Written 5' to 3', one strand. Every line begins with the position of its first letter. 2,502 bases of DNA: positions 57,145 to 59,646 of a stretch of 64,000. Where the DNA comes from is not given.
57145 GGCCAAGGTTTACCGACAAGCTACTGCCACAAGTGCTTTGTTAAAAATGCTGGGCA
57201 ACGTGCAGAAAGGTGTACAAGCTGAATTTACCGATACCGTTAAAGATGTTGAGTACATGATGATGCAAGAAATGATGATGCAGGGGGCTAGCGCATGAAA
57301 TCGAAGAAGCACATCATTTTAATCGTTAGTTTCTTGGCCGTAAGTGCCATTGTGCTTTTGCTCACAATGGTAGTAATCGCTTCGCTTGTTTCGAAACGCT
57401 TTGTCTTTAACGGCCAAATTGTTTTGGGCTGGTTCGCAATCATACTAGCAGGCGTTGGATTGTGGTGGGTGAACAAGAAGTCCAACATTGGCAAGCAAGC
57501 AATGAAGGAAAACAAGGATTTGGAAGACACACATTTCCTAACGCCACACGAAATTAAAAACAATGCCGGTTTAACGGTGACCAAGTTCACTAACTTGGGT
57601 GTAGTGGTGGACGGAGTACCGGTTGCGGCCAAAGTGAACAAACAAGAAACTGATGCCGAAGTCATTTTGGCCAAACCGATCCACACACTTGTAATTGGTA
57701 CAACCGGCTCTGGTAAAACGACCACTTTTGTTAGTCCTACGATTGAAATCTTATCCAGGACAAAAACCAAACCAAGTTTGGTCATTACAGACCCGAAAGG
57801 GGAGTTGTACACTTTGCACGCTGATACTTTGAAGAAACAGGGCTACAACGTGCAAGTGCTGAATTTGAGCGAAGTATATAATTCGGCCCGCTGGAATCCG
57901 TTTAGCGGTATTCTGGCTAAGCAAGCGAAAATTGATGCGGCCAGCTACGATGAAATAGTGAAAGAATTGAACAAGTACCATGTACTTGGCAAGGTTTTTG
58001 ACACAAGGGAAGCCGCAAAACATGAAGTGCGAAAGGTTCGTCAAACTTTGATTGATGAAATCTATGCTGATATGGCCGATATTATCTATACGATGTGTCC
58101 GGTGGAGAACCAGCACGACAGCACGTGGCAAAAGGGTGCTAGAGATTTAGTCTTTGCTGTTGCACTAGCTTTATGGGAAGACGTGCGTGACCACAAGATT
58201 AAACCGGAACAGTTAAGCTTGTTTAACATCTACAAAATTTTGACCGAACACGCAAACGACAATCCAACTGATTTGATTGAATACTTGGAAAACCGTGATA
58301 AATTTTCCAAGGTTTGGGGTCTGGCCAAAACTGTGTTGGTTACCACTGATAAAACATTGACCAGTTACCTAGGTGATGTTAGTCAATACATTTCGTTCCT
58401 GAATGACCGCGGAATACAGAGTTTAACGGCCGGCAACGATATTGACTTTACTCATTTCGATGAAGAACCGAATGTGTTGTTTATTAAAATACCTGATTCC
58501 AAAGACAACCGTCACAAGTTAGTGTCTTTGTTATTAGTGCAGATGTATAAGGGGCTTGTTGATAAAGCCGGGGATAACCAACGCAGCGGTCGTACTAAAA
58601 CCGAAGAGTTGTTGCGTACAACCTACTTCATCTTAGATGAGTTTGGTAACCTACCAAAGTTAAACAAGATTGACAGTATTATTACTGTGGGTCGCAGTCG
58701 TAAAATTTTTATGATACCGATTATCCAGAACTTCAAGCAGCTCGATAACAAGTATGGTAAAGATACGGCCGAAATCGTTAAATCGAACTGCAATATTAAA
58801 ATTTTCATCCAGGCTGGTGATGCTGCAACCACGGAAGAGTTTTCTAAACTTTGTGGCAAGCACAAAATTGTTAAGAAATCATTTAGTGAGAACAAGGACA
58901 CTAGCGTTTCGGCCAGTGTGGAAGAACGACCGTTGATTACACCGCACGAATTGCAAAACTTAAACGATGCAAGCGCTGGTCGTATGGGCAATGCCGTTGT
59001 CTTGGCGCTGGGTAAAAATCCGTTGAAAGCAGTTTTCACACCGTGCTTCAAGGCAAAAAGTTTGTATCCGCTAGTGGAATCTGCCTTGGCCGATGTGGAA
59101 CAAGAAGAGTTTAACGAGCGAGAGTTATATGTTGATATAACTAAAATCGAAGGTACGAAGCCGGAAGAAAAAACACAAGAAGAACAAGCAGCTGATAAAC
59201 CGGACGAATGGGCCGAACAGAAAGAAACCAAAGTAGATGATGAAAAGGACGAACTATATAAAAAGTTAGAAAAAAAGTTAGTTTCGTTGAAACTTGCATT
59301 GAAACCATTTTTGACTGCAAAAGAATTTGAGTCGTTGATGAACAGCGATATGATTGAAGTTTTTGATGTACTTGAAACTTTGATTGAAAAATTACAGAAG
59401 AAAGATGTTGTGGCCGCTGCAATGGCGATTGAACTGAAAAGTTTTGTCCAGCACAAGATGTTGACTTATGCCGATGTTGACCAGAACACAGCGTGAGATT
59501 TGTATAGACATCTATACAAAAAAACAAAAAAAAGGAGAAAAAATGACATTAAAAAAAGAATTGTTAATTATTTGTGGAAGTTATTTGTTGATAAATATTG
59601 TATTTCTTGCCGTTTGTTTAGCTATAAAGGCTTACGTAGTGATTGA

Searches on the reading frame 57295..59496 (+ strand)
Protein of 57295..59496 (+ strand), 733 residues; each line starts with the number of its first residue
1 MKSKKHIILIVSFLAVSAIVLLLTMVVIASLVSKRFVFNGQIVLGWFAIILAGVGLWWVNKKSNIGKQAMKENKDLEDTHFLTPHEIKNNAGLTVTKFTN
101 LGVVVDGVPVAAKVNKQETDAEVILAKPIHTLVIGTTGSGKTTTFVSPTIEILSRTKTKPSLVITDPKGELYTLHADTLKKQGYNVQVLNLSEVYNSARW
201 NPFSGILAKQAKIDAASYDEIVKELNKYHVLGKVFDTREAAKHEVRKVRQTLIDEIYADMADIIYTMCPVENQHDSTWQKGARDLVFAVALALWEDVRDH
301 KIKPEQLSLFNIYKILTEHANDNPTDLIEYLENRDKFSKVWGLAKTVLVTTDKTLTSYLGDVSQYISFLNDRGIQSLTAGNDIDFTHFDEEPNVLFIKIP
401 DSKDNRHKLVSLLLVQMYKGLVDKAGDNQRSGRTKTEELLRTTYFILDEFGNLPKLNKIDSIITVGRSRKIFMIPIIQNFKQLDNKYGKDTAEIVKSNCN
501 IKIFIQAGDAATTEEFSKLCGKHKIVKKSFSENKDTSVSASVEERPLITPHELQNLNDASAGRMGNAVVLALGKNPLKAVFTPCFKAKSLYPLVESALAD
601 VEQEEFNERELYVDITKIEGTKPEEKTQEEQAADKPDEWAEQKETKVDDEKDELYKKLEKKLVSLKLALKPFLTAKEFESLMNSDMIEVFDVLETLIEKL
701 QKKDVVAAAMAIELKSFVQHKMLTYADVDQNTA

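Call 4: search_protein_families(library=pfam, proteins=[window:57295-59496:+], max_evalue=0.01)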
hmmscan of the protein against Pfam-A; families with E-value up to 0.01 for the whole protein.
window:57295-59496:+ (733 aa): 8 families
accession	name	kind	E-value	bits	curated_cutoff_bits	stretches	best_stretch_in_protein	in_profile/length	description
PF02534.20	T4SS-DNA_transf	-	5.6e-52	177.6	20.1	1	123-579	44-440/468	Type IV secretory system Conjugative DNA transfer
PF12696.13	TraG-D_C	-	4.1e-32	111.2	22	1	444-557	3-125/126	TraM recognition site of TraD and TraG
PF10412.15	TrwB_AAD_bind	-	1.1e-26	94.1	20.5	2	258-560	88-370/387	Type IV secretion-system coupling protein DNA-binding domain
PF00270.35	DEAD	-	2.1e-07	31.3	26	1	129-199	15-85/167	DEAD/DEAH box helicase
PF01935.23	DUF87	-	4.6e-05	24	23.2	1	130-205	25-84/220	Helicase HerA, central domain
PF02562.22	PhoH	-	0.0029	17.6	27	0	110-168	2-58/205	PhoH-like protein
PF01580.24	FtsK_SpoIIIE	-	0.0066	16.4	24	0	125-148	39-59/221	FtsK/SpoIIIE family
PF04665.18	Pox_A32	-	0.0092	15.9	22.8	0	437-488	94-146/242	Poxvirus A32 protein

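Call 5: search_protein_families(library=phrogs, proteins=[window:57295-59496:+], max_evalue=0.01)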
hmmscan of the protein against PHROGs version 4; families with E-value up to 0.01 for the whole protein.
window:57295-59496:+ (733 aa): 1 family
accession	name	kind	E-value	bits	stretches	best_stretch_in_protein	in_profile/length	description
phrog_2666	-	head and packaging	0.00096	18.9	0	117-172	310-362/555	terminase large subunit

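Call 85: search_protein_families(library=ncbifam, proteins=[window:57295-59496:+], max_evalue=0.01)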
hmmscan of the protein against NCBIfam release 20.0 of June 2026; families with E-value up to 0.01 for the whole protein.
window:57295-59496:+ (733 aa): 17 families
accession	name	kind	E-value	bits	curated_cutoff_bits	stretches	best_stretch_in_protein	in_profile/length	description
NF045973.1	conju_CD1115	equivalog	9e-81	272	250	2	248-560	98-417/442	VirD4-like conjugal transfer protein, CD1115 family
NF010453.0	PRK13880.1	subfamily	2.9e-22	78.6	586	2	274-556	269-561/630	conjugal transfer coupling protein TraG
NF010424.0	PRK13850.1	equivalog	1.4e-18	66.5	681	1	351-659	306-610/670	type IV secretion system ATPase VirD4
NF010450.0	PRK13876.1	subfamily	8.5e-15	54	674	1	344-657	309-618/667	IncP-type conjugal transfer protein TraG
NF010394.0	PRK13822.1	subfamily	2.7e-13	49.6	443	1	269-578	319-615/643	conjugal transfer coupling protein TraG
TIGR02767.1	TraG-Ti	equivalog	4e-12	45.8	686.2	1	439-579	463-603/623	Ti-type conjugative transfer system protein TraG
TIGR02759.1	TraD_Ftype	equivalog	4.4e-12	45.6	521.35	1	259-560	250-533/566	type IV conjugative transfer system coupling protein TraD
TIGR03743.1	SXT_TraD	subfamily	1.4e-11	43.6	366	2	102-202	148-250/636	conjugative transfer system coupling protein TraD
NF041326.1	Bacteroid_MobC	subfamily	5.7e-11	41.5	900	1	445-556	460-570/655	conjugal transfer protein MobC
NF010472.0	PRK13897.1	equivalog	4.2e-10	38.8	728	1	374-649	347-615/657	type IV secretion system component VirD4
NF041017.1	DNA_import_CedB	equivalog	3.1e-05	22.8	700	1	80-196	226-347/590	DNA import protein CedB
NF041447.1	TrbC_conju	equivalog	0.001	17.6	800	0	130-168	131-166/685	F-type conjugative transfer protein TrbC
TIGR03744.1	traC_PFL_4706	equivalog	0.001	17.1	520.6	1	129-193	475-536/892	conjugative transfer ATPase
NF010254.0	PRK13700.1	subfamily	0.0015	17.1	1221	1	258-612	258-603/735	F-type conjugal transfer protein TraD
NF041214.1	plasmid_TraB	equivalog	0.0024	16.5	800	1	129-170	249-289/639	plasmid transfer protein TraB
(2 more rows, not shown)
